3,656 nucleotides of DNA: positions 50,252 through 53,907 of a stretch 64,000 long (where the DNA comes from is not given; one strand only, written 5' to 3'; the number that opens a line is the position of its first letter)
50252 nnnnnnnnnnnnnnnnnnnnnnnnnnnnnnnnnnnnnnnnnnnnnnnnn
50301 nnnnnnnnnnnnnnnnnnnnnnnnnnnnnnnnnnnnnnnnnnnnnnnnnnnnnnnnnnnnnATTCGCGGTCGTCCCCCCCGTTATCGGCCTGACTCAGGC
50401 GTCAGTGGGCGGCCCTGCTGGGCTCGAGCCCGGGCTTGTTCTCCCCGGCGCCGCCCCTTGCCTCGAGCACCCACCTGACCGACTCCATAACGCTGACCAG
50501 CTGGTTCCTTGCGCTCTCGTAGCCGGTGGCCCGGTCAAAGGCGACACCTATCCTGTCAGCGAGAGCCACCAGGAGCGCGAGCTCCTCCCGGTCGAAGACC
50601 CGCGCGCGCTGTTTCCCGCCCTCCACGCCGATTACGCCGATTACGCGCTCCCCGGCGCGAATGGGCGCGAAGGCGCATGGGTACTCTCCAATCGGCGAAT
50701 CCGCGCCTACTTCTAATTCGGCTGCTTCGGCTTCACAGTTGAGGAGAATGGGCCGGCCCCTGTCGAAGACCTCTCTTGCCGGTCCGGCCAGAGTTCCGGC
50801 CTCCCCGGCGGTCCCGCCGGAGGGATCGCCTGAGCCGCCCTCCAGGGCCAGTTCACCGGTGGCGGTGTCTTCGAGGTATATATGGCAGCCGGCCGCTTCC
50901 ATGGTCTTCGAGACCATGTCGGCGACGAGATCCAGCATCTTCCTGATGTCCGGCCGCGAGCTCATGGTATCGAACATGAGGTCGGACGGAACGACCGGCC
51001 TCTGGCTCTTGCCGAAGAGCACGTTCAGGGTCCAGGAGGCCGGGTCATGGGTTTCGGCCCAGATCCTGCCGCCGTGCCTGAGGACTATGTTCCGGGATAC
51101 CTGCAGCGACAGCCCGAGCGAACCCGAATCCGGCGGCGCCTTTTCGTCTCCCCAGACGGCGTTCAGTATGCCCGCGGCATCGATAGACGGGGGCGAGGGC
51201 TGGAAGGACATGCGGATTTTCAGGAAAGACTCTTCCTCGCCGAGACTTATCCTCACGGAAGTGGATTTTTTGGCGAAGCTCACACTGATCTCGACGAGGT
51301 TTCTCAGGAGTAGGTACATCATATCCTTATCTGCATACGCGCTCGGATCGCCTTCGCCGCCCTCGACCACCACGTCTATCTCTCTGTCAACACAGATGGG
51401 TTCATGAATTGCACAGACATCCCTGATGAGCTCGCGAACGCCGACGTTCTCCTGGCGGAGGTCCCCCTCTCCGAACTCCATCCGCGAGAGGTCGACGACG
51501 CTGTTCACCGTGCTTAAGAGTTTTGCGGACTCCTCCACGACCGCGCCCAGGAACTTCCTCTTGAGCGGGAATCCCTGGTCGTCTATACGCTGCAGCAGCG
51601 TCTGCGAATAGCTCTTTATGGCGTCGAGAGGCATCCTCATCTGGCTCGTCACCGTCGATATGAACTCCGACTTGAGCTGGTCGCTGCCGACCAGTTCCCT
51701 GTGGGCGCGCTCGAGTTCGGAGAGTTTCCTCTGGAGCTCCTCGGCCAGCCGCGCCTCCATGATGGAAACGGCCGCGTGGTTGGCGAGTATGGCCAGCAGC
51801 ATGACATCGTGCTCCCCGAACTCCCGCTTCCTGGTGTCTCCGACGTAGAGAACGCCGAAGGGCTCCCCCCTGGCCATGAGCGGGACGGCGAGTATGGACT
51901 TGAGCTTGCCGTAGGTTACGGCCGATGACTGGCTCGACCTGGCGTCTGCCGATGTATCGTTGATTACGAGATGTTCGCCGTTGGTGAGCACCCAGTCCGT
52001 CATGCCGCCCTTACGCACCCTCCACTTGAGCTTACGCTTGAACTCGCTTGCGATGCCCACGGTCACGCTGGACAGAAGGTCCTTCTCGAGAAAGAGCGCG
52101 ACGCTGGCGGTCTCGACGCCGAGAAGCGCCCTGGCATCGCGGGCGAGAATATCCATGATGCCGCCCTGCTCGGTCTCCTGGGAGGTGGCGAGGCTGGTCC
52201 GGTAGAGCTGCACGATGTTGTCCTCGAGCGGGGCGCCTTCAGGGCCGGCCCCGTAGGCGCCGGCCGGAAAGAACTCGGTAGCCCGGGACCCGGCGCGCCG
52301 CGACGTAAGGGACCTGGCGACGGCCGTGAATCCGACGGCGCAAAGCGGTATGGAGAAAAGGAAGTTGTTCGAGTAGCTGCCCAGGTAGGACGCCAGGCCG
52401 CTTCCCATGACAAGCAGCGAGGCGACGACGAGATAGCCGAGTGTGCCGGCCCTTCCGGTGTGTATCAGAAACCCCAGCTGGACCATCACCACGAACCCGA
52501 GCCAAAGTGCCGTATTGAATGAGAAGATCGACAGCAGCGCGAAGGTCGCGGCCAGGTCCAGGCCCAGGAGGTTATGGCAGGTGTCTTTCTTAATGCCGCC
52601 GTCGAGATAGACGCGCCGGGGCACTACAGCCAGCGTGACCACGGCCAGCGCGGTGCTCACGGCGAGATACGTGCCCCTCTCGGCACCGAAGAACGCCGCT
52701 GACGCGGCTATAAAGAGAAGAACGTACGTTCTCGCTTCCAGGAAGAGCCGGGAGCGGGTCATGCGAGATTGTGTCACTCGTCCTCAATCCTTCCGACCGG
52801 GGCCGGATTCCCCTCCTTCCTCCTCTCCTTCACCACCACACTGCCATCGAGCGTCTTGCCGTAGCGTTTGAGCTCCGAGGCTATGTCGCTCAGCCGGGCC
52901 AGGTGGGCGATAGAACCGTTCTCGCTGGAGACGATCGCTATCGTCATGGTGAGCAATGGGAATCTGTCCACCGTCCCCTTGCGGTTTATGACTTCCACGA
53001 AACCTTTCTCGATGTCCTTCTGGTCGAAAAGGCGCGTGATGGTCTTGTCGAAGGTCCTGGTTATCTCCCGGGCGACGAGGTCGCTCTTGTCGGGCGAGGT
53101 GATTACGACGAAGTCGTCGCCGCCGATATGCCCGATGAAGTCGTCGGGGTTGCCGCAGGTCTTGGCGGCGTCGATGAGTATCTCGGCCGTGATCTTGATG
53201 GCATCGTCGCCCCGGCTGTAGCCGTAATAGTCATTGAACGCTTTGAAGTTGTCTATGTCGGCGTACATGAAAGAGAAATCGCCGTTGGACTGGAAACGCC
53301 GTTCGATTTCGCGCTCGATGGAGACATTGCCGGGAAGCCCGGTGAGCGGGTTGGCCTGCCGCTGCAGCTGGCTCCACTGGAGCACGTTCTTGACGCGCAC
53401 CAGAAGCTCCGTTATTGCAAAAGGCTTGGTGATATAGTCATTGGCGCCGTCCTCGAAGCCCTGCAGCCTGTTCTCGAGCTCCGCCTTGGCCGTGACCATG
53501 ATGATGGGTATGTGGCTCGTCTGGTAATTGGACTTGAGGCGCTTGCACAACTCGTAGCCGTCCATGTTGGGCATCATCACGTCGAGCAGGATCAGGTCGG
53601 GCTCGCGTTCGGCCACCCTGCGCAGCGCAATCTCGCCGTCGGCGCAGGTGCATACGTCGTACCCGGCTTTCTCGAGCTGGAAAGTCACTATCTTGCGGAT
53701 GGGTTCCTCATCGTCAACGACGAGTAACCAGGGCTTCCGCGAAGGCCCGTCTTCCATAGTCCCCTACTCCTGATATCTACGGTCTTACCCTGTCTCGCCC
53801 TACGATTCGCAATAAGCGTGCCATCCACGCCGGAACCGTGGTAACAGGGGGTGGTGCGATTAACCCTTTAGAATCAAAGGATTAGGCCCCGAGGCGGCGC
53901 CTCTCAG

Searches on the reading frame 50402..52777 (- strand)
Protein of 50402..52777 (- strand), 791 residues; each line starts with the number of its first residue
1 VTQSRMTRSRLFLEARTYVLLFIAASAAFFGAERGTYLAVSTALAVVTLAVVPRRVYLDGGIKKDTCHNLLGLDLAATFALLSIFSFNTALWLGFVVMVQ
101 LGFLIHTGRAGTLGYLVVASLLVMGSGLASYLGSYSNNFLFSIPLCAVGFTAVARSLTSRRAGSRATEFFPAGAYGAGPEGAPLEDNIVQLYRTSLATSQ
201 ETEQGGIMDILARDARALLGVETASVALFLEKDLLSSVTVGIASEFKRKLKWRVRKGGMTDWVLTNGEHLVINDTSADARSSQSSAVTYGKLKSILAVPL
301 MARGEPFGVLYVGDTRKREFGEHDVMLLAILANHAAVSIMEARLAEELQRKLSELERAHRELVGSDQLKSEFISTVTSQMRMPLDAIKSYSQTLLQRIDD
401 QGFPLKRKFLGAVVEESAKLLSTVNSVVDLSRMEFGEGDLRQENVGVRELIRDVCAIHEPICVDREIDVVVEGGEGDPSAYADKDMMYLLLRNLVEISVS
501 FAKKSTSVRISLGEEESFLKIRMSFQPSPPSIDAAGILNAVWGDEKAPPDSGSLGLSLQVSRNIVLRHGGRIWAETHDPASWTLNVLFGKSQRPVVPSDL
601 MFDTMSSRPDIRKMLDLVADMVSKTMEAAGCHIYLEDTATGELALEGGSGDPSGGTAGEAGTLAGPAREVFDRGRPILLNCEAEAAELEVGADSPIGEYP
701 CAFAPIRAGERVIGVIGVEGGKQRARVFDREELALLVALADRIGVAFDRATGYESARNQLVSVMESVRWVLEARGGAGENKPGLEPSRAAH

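Call 3: search_protein_families(library=pfam, proteins=[window:50402-52777:-], max_evalue=0.01)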
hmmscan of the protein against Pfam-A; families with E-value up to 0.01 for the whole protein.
window:50402-52777:- (791 aa): 5 families
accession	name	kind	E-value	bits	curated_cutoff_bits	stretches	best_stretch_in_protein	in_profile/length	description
PF13185.12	GAF_2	-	8.6e-33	113.9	28.6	2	207-339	7-135/136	GAF domain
PF01590.32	GAF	-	9.7e-30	104.3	22.4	2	207-339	5-133/133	GAF domain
PF13492.12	GAF_3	-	4.2e-19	69.7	27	2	205-339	3-127/129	GAF domain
PF00512.31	HisKA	-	2.4e-06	28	26.9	1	369-435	2-65/66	His Kinase A (phospho-acceptor) domain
PF02518.31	HATPase_c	-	0.00026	21.8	26.4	1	483-578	2-97/111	Histidine kinase-, DNA gyrase B-, and HSP90-like ATPase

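Call 4: search_protein_families(library=ncbifam, proteins=[window:50402-52777:-], max_evalue=0.01)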
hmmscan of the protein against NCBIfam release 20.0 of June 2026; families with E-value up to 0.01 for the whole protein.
window:50402-52777:- (791 aa): 50 families (the best 25 are shown)
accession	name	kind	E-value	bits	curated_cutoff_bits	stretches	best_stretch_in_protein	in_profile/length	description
NF047465.1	hybrid_HK_LvrA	exception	1.4e-20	72.9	1200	1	343-573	176-405/819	hybrid histidine kinase/response regulator LvrA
NF033092.0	HK_WalK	equivalog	6.1e-20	71.3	725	1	366-577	369-581/594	cell wall metabolism sensor histidine kinase WalK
NF041880.1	EPS_EpsF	equivalog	5.2e-19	68.1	900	1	357-577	262-478/492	response regulator EpsF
NF046044.1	PnpS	equivalog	3.6e-18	65.8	400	1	366-524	167-323/390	two-component system histidine kinase PnpS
NF008312.0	PRK11100.1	equivalog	1.4e-15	57.1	356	1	343-578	231-462/477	two-component system sensor histidine kinase CreC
TIGR02966.1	phoR_proteo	equivalog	5.1e-15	55.3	334.2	1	365-527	110-268/333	phosphate regulon sensor histidine kinase PhoR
NF033091.0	HK_VanS_ACDEFG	equivalog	5.7e-14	51.9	400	1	344-578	49-283/293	vancomycin resistance histidine kinase VanS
NF045911.1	TCSHisKinNblS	equivalog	1.2e-13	50.4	1000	1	366-511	385-529/621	two-component system sensor histidine kinase NblS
NF038297.2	hybrid_HK_HrmK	equivalog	1.2e-12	47.3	725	1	315-519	181-384/607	hybrid histidine kinase/response regulator HrmK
NF041947.1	LuxQ_Vibrio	equivalog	1.3e-12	46.4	1200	1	357-516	460-618/843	quorum-sensing autoinducer 2 sensor kinase/phosphatase LuxQ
TIGR01386.1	cztS_silS_copS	subfamily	2.4e-11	43.3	292.55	1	339-585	211-453/457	heavy metal sensor histidine kinase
NF007837.0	PRK10549.1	equivalog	2.4e-11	43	603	1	343-578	214-446/466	envelope stress sensor histidine kinase BaeS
TIGR01817.1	nifA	equivalog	2.7e-10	39.7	528.85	1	217-365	33-183/534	nif-specific transcriptional activator NifA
NF040691.1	MtrAB_MtrB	equivalog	7.4e-10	38.4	450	1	342-519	244-419/507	MtrAB system histidine kinase MtrB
NF006800.0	PRK09303.1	equivalog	2.2e-09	36.7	342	1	347-576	129-363/383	histidine kinase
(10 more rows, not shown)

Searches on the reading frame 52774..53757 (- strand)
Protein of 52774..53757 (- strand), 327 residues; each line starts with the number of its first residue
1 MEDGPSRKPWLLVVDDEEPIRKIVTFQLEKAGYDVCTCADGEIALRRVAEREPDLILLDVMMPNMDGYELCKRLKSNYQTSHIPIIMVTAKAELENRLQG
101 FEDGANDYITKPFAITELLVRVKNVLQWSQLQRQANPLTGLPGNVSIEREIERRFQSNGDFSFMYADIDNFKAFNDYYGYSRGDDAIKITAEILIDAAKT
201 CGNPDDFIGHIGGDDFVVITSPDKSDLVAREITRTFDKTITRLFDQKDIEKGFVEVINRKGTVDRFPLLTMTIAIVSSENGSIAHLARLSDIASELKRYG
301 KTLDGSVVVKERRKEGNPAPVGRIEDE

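Call 3: search_protein_families(library=pfam, proteins=[window:52774-53757:-], max_evalue=0.01)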
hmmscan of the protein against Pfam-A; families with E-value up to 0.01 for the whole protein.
window:52774-53757:- (327 aa): 3 families
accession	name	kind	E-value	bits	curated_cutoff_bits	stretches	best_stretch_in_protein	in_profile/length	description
PF00072.30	Response_reg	-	3.8e-33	114.4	30.2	1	12-122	2-110/111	Response regulator receiver domain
PF00990.26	GGDEF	-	4.3e-15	56.3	23.8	1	137-243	5-110/161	Diguanylate cyclase, GGDEF domain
PF23198.2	PDE8A_N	-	7.7e-05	23.1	29.6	1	11-95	13-98/147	PDE8A-like, N-terminal domain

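Call 4: search_protein_families(library=ncbifam, proteins=[window:52774-53757:-], max_evalue=0.01)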
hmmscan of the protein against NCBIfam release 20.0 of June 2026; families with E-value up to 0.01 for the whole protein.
window:52774-53757:- (327 aa): 118 families (the best 25 are shown)
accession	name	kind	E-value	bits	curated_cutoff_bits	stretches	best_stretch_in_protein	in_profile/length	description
NF007135.0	PRK09581.1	equivalog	1.2e-50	172.7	474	2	11-127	5-121/457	PleD family two-component system response regulator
TIGR02154.1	PhoB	equivalog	1.3e-40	139.1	296.2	1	11-153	5-145/226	phosphate regulon transcriptional regulator PhoB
NF045944.1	ResRegRpaBCyano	equivalog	7.1e-39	133.5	330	1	12-134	1-120/229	response regulator transcription factor RpaB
NF053854.1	RespRegPhoBBctds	equivalog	2e-38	132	270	1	11-134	1-123/225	two-component system response regulator PhoB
NF040534.1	resp_reg_YycF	equivalog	1.3e-36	126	340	1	11-133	3-122/231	response regulator YycF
NF040689.1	MtrAB_MtrA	equivalog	2.4e-34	118.6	300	1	11-136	1-122/219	MtrAB system response regulator MtrA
NF041733.1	resp_reg_CseB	equivalog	1.3e-31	109.7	350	1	11-134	3-123/228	two-component system response regulator CseB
NF007546.0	PRK10161.1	equivalog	1.3e-30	106.7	471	1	11-127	5-121/229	phosphate response regulator transcription factor PhoB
NF007005.1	PRK09468.1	equivalog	4.3e-30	104.9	331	1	11-143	6-131/237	osmolarity response regulator transcription factor OmpR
NF008296.0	PRK11083.1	equivalog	2.2e-29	102.5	273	1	8-148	3-139/228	two-component system response regulator CreB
NF007982.1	PRK10710.1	equivalog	7e-29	101.1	380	1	7-135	6-131/235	envelope stress response regulator BaeR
NF033120.0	vanR_FM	exception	8.6e-29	100.8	460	1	11-127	6-119/231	vancomycin resistance response regulator transcription factor, VanR-F/VanR-M family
NF047654.1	DiguCycDgcRLepto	equivalog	1.1e-28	100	500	1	11-253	5-252/295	diguanylate cyclase DgcR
NF033117.2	vanR_ACDEGLN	exception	2.3e-28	99.3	350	1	11-128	1-115/226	VanR-ABDEGLN family response regulator transcription factor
TIGR01387.1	cztR_silR_copR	subfamily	1.3e-26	93.6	279.2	1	11-134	1-122/218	heavy metal response regulator transcription factor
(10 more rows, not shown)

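Call 34: search_solved_structures(query=window:52774-53757:-, max_evalue=0.001, show_alignments=0)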
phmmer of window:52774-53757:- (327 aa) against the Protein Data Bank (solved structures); distinct sequences matched with E-value up to 0.001: 329 (the best 60 are shown).
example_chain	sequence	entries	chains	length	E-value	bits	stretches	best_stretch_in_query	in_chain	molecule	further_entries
9g85_A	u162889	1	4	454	5.6e-38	134.2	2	11-128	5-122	Response regulator PleD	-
2wb4_A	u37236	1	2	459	5.8e-38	134.1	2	11-128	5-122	DIGUANYLATE CYCLASE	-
9g86_A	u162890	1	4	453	6e-38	134.1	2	11-128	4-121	Response regulator PleD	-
1w25_A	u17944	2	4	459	6.4e-38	134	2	11-128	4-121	STALKED-CELL DIFFERENTIATION CONTROLLING PROTEIN | RESPONSE REGULATOR PLED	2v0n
1mvo_A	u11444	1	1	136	5.9e-32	114.4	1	11-135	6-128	PhoP response regulator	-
3t6k_A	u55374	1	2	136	4.3e-31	111.5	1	10-137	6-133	Response regulator receiver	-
2zwm_A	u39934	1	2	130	1.6e-30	109.6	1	11-127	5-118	Transcriptional regulatory protein yycF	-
8fk2_A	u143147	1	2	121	1.7e-30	109.6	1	11-126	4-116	Putative response regulator CovR VicR-like protein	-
3f6p_A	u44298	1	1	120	2.5e-30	109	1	11-126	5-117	Transcriptional regulatory protein yycF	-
9dvt_R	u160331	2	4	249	1.2e-29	106.8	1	8-129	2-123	DNA-binding dual master transcriptional regulator RpaA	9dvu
1zes_A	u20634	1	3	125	6.5e-28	101.1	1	11-127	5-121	Phosphate regulon transcriptional regulatory protein phoB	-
1b00_A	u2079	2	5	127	6.7e-28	101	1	11-127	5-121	PHOSPHATE REGULON TRANSCRIPTIONAL REGULATORY PROTEIN PHOB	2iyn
1nxo_A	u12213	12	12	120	4.5e-27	98.3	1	11-130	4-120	DNA-binding response regulator | Response regulator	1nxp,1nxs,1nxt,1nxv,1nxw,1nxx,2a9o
6eb7_A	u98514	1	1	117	1.8e-26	96.3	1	11-126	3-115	DNA-binding response regulator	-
6zxm_A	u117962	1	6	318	2.6e-26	95.8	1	9-248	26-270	Putative GGDEF/response regulator receiver domain protein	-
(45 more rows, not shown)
